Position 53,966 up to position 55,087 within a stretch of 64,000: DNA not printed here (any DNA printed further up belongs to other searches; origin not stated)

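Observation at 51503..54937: Candidate undescribed envelope module: minimal secretin plus retropepsin-like partner, facing an ExeA-architecture AAA/SPOR protein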

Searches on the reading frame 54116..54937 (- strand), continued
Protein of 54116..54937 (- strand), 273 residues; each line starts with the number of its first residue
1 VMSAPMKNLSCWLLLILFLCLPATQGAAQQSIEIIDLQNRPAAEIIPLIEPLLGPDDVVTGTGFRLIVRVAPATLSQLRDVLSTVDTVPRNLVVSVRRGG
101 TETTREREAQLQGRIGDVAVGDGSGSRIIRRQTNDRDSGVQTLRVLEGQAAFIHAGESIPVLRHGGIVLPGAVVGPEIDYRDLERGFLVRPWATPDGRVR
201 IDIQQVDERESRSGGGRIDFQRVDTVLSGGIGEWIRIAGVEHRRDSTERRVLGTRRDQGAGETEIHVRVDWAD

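Call 22: find_encoding_contigs(protein=P0039, flank=8000, max_places=2)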
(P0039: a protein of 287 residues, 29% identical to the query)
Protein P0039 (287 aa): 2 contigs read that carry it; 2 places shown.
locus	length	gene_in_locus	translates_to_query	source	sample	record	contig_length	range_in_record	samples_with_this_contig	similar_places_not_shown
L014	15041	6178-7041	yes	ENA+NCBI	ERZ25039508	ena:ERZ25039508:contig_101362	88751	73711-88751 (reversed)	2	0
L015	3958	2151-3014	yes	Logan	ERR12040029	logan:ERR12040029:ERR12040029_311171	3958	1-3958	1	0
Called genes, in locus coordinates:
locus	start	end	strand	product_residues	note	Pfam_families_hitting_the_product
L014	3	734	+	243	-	?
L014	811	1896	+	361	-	PF01895:PhoU, PF01451:LMWPc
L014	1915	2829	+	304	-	PF00528:BPD_transp_1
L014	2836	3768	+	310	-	PF00528:BPD_transp_1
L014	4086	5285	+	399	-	PF08007:JmjC_2, PF20514:WHD_ROXA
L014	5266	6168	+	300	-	PF00583:Acetyltransf_1, PF13673:Acetyltransf_10, PF13508:Acetyltransf_7, PF25559:DUF7931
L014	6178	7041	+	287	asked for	PF03958:Secretin_N (weak), PF00263:Secretin (weak)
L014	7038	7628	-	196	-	PF00293:NUDIX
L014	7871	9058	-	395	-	PF14306:PUA_2, PF01747:ATP-sulfurylase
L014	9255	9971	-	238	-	PF00215:OMPdecase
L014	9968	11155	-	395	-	PF07719:TPR_2 (faint), PF13176:TPR_7 (faint), PF13424:TPR_12 (faint), PF13428:TPR_14 (faint), PF13432:TPR_16 (faint), PF14559:TPR_19 (faint), PF25063:ARM_TT21_C (faint), PF18073:Zn_ribbon_LapB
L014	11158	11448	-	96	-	PF06305:LapA_dom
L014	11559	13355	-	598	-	PF02120:Flg_hook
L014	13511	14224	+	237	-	PF00106:adh_short, PF08659:KR (weak), PF01370:Epimerase (weak), PF13561:adh_short_C2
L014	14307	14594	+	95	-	-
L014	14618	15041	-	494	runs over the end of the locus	PF02446:Glyco_hydro_77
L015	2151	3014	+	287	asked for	PF03958:Secretin_N (weak), PF00263:Secretin (weak)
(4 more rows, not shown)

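Call 23: find_encoding_contigs(protein=P0042, flank=8000, max_places=2)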
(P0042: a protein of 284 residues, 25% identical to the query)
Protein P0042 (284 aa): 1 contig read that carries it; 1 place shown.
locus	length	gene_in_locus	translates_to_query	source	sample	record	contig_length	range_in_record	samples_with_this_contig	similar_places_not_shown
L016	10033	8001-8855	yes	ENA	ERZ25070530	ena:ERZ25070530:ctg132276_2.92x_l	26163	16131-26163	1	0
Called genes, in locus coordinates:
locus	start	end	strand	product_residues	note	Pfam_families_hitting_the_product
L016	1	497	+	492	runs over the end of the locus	PF22612:GH113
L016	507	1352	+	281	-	PF08238:Sel1 (faint)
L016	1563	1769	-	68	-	-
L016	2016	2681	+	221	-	PF00034:Cytochrom_C (weak), PF13442:Cytochrome_CBB3 (weak), PF00034:Cytochrom_C, PF13442:Cytochrome_CBB3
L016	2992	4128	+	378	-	PF01593:Amino_oxidase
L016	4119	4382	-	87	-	-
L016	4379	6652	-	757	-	PF00672:HAMP, PF08448:PAS_4 (weak), PF13426:PAS_9 (weak), PF00512:HisKA, PF02518:HATPase_c, PF00072:Response_reg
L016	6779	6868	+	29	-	-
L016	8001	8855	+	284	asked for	PF03958:Secretin_N, PF00263:Secretin (weak)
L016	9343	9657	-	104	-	-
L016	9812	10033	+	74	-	?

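Call 24: list_cluster_members(proteins=[P0043, P0045, P0050, P0060, P0075, P0100, P0125, P0150, P0175, P0187])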
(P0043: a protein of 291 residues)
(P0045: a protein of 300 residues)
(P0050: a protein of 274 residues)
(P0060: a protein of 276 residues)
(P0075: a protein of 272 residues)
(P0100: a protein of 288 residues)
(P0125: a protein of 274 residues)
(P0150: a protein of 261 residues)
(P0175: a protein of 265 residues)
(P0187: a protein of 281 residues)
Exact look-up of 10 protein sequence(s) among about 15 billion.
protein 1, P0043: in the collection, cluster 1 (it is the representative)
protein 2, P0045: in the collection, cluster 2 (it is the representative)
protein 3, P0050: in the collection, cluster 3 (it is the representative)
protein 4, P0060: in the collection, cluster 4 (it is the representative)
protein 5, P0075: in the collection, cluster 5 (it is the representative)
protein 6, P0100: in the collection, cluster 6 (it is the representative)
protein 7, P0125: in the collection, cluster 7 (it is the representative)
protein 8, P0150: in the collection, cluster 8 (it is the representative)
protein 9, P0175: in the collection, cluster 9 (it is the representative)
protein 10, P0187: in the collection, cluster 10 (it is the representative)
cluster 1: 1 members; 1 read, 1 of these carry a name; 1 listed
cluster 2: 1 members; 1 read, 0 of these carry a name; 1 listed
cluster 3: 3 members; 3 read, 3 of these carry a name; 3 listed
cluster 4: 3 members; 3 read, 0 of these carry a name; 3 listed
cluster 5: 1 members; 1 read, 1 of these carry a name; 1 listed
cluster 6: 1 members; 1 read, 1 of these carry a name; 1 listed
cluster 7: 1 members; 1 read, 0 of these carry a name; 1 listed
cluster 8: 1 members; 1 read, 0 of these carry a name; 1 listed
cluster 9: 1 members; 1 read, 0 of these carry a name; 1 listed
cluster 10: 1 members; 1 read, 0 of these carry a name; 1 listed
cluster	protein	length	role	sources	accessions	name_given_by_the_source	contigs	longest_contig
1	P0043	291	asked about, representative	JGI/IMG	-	type II secretory pathway component GspD/PulD (secretin)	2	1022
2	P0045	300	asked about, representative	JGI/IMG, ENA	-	-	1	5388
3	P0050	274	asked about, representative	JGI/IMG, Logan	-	type II secretory pathway component GspD/PulD (secretin)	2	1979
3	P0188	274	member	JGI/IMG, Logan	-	type II secretory pathway component GspD/PulD (secretin)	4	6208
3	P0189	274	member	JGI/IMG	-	type II secretory pathway component GspD/PulD (secretin)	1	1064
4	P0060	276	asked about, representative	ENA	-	-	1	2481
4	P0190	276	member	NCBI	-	-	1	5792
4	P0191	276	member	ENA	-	-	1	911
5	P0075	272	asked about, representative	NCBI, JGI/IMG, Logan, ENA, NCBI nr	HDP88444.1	MAG TPA: hypothetical protein ENN42_00550 [Thioalkalivibrio sp.] | hypothetical protein [Thioalkalivibrio sp.]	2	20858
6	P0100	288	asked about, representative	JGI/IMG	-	type II secretory pathway component HofQ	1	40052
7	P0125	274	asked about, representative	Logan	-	-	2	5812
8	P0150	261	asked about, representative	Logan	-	-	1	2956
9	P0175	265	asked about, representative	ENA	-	-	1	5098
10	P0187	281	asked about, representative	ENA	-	-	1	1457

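Call 25: fold_search(model_id=the predicted structure, library=pdb)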
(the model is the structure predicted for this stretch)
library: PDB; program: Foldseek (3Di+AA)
matches with E <= 10: 374; with E <= 0.001: 40
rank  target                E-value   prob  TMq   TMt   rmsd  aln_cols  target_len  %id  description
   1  6w6m_A                5.8e-10  1.00  0.33  0.24  23.6       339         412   16  Single particle cryoEM structure of V. cholerae Type IV competence pilus secretin PilQ (released 2020-10-14)
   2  5w68_A                1.2e-09  1.00  0.32  0.26  18.9       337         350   12  Type II secretin from Enteropathogenic Escherichia coli - GspD (released 2017-11-15)
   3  6q14_B                2.7e-09  1.00  0.34  0.21  19.2       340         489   11  Structure of the Salmonella SPI-1 injectisome NC-base (released 2019-10-23)
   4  6q14_A                3.2e-09  1.00  0.34  0.21  19.3       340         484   11  Structure of the Salmonella SPI-1 injectisome NC-base (released 2019-10-23)
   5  5zdh_A                3.5e-09  1.00  0.34  0.21  20.4       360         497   12  CryoEM structure of ETEC Pilotin-Secretin AspS-GspD complex (released 2018-04-18)
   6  6pee_A                4.7e-09  1.00  0.33  0.28  18.8       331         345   11  InvG secretin domain beta-barrel from Salmonella SPI-1 injectisome NC-base (released 2019-10-23)
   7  7ofh_A                2.4e-08  1.00  0.32  0.37  15.3       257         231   17  CryoEM structure of the outer membrane secretin pore pIV from the f1 filamentous bacteriophage. (released 2021-11-03)
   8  5tcq_A                3.2e-08  1.00  0.34  0.29  18.1       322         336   12  Near-atomic resolution cryo-EM structure of the Salmonella SPI-1 type III secretion injectisome secretin InvG (released 2016-12-21)
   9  5tcr_A                3.2e-08  1.00  0.34  0.22  18.1       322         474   12  Atomic model of the Salmonella SPI-1 type III secretion injectisome basal body proteins InvG, PrgH, and PrgK (released 2016-12-21)
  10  6hcg_A                4.7e-08  1.00  0.33  0.18  21.1       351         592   14  Klebsiella pneumoniae type II secretion system outer membrane complex. PulD, PulS and PulC HR domain. (released 2019-11-27)
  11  9k8v_A                5.2e-08  1.00  0.33  0.26  18.6       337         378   11  Cryo-EM structure of the Type II secretion system protein from Vibrio cholerae (released 2025-10-29)
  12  6i1y_A                7.3e-08  1.00  0.34  0.21  20.1       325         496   13  Vibrio vulnificus EpsD (released 2019-04-10)
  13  5wq7_A                9.1e-08  1.00  0.34  0.22  18.7       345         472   11  CryoEM structure of type II secretion system secretin GspD in E.coli K12 (released 2016-12-28)
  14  9u5s_A                1.1e-07  1.00  0.33  0.22  19.5       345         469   12  The structure of the BfpBG complex in the T4bP system (released 2025-11-05)
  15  6ve2_A                1.4e-07  1.00  0.25  0.25  20.7       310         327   17  Tetradecameric PilQ bound by TsaP heptamer from Pseudomonas aeruginosa (released 2020-12-23)
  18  5wln_A                2.0e-07  1.00  0.30  0.22  22.0       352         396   14  Cryo-EM structure of the T2SS secretin XcpQ from Pseudomonas aeruginosa (released 2017-10-25)
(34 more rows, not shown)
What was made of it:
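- Checked: All 40 PDB Foldseek matches at E<=0.001 are secretins (call 25).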

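Call 38: find_encoding_contigs(protein=P0024, flank=8000, max_places=1)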
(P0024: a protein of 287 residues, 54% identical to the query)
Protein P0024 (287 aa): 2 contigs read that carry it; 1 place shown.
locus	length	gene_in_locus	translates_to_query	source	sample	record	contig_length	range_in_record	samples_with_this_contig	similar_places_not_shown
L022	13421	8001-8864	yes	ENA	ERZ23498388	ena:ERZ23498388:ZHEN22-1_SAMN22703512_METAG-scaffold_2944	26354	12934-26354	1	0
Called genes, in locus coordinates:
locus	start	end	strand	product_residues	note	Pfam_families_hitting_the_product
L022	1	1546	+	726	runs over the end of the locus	PF01627:Hpt, PF02895:H-kinase_dim, PF02518:HATPase_c, PF01584:CheW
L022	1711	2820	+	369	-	PF00072:Response_reg, PF01339:CheB_methylest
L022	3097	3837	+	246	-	PF20560:MotA_N (weak), PF01618:MotA_ExbB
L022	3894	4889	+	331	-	PF13677:MotB_plug, PF00691:OmpA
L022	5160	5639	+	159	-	PF01584:CheW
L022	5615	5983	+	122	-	-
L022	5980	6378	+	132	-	PF10975:DUF2802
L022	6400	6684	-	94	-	PF01312:Bac_export_2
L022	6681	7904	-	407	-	PF02120:Flg_hook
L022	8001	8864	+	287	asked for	-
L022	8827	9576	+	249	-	PF13650:Asp_protease_2, PF13975:gag-asp_proteas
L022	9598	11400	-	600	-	PF13401:AAA_22, PF05036:SPOR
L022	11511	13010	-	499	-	PF08668:HDOD, PF00990:GGDEF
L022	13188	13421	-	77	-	?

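Call 39: find_encoding_contigs(protein=P0005, flank=8000, max_places=1)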
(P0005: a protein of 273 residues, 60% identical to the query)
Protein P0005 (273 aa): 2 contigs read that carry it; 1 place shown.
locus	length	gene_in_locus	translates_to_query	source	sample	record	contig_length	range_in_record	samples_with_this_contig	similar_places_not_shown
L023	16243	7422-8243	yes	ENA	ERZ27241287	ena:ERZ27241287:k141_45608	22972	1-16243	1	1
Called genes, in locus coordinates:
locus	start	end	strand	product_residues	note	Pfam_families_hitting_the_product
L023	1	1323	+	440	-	?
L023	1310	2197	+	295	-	PF10609:ParA, PF00142:Fer4_NifH (faint), PF01656:CbiA, PF02374:ArsA_ATPase (weak), PF09140:MipZ (faint), PF13614:AAA_31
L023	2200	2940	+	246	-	PF04542:Sigma70_r2, PF04539:Sigma70_r3, PF08281:Sigma70_r4_2 (weak), PF04545:Sigma70_r4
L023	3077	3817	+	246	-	PF20560:MotA_N (weak), PF01618:MotA_ExbB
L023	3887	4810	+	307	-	PF13677:MotB_plug, PF00691:OmpA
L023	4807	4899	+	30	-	-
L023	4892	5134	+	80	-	-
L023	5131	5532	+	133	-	PF10975:DUF2802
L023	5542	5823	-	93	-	PF01312:Bac_export_2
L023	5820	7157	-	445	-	PF02120:Flg_hook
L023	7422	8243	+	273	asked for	-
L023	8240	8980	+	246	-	PF13650:Asp_protease_2, PF13975:gag-asp_proteas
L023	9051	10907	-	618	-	PF13401:AAA_22, PF05036:SPOR (weak)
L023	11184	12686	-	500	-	PF08668:HDOD, PF00990:GGDEF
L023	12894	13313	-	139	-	PF01894:YjbQ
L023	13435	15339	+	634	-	PF13623:SurA_N_2, PF13624:SurA_N_3, PF13145:Rotamase_2, PF13616:Rotamase_3, PF00639:Rotamase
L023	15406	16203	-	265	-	PF00106:adh_short, PF13561:adh_short_C2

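Call 40: find_encoding_contigs(protein=P0014, flank=8000, max_places=1)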
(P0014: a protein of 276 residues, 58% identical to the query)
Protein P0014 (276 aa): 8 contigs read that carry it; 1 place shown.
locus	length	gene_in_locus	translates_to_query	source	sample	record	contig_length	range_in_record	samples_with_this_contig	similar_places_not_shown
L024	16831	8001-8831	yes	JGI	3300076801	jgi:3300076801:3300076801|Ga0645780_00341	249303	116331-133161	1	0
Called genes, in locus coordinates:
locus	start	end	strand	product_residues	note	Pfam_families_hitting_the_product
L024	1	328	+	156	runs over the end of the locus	PF00581:Rhodanese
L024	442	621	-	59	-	-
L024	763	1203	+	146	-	PF01814:Hemerythrin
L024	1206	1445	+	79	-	PF01206:TusA (weak), PF10006:DUF2249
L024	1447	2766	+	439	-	-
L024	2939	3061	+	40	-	-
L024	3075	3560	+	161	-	PF00582:Usp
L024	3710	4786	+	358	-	PF00180:Iso_dh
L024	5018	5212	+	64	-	PF11848:DUF3368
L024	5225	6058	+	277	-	PF00188:CAP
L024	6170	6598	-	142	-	-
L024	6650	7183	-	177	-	-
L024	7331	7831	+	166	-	PF01814:Hemerythrin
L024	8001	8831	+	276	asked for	PF03958:Secretin_N (faint), PF00263:Secretin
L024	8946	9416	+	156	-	PF10604:Polyketide_cyc2, PF03364:Polyketide_cyc (weak)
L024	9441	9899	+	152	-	PF13188:PAS_8 (faint), PF00989:PAS, PF13426:PAS_9, PF08448:PAS_4, PF08447:PAS_3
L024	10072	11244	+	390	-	PF00722:Glyco_hydro_16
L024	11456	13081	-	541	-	PF18998:Flg_new_2, PF00704:Glyco_hydro_18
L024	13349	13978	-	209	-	PF03886:ABC_trans_aux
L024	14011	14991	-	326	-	PF02470:MlaD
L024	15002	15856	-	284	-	PF00005:ABC_tran, PF13555:AAA_29 (faint), PF13304:AAA_21 (faint)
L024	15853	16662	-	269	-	PF02405:MlaE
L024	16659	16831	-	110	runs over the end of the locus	PF01740:STAS, PF13466:STAS_2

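Call 76: search_protein_families(library=pfam, alignment_id=A1, max_evalue=0.01)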
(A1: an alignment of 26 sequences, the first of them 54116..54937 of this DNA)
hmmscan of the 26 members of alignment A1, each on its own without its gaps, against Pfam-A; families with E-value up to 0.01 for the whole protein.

A. member 1, window:54116-54937:- (273 aa): 1 family
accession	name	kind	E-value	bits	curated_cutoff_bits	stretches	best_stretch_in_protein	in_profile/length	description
PF00263.26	Secretin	-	0.00042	20.4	27.5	1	142-248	15-130/169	Bacterial type II and III secretion system protein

B. families by the number of members that match (of 26 scanned): 2 families
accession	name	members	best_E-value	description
PF00263.26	Secretin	23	7.2e-09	Bacterial type II and III secretion system protein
PF03958.22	Secretin_N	22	8.9e-14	Bacterial type II/III secretion system short domain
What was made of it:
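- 54644..54850 (-): Secretin_N (N1/N3-type ring-building) domain of C, residues 30-98. 22 of 26 homologues hit PF03958 (call 76).
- On Secretin superfamily (PF00263 / PF03958): 22 of 26 homologues hit PF03958, best E 9e-14 (call 76).
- Checked: 23 of 26 homologues hit Secretin and 22 of 26 hit Secretin_N (call 76).
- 23 of 26 homologues hit Pfam Secretin and 22 of 26 hit Secretin_N (call 76).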

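Call 78: find_related_loci(query=A2, collection=viral_contigs, flank=5000)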
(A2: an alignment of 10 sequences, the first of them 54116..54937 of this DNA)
Query A2 (273 aa) in viral_contigs; peptide patterns used: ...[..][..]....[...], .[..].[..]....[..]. (x = any residue, [..] = any of these).
9 stretches matched a pattern, but none encodes a relative of the query by tblastn (E <= 1e-3).
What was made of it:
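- On Secretin superfamily (PF00263 / PF03958): No viral relatives were found (call 78).
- Tried and rejected: No relatives were found in IMG/VR (call 78).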

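Call 79: search_protein_families(library=phrogs, proteins=[window:54116-54937:-], max_evalue=0.001)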
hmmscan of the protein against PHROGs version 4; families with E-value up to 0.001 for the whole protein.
window:54116-54937:- (273 aa): 1 family
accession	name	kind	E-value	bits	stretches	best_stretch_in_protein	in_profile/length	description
phrog_1012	-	head and packaging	4.3e-07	30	0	142-242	253-356/403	assembly (protein IV of M13)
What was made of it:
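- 54125..54520 (-): Condensed secretin core of C, residues 140-271. It contains the GESIP and GEWI motifs and a final strand EIHVRVD. The polar segment at 238-264 replaces the conserved C-terminal part of the secretin domain. PHROG pIV matches at E 4e-7 (call 79).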

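Call 83: find_encoding_contigs(protein=P0028, flank=8000, max_places=1)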
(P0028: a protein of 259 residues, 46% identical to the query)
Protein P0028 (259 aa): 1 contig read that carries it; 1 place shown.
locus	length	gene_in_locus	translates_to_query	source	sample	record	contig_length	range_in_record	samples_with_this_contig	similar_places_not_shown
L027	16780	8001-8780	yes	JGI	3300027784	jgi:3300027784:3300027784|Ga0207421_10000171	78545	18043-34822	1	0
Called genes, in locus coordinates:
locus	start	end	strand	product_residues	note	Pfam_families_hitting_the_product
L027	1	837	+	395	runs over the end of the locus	PF00072:Response_reg, PF01339:CheB_methylest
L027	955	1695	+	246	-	PF20560:MotA_N, PF01618:MotA_ExbB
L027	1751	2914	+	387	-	PF13677:MotB_plug, PF00691:OmpA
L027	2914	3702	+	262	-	PF01656:CbiA, PF02374:ArsA_ATPase (weak), PF06564:CBP_BcsQ (weak), PF09140:MipZ (faint), PF10609:ParA (weak), PF13614:AAA_31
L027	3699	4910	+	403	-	PF01584:CheW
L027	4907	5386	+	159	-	PF01584:CheW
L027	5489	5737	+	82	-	-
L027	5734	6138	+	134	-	PF10975:DUF2802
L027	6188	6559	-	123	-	PF01312:Bac_export_2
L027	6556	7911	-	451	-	PF02120:Flg_hook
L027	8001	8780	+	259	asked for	PF00263:Secretin (weak)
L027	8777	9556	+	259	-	PF13650:Asp_protease_2, PF13975:gag-asp_proteas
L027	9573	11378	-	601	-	PF13401:AAA_22, PF05036:SPOR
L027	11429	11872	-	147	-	-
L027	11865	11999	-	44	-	-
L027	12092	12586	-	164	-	PF02635:DsrE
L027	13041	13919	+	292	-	PF00561:Abhydrolase_1 (faint), PF12697:Abhydrolase_6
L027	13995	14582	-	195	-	PF00300:His_Phos_1 (faint)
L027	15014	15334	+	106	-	PF08755:YccV-like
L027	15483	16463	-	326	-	PF09335:VTT_dom, PF00581:Rhodanese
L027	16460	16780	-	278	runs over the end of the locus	PF04116:FA_hydroxylase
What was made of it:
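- In L023 and L027 the two genes overlap by 4 nt (calls 39, 83).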
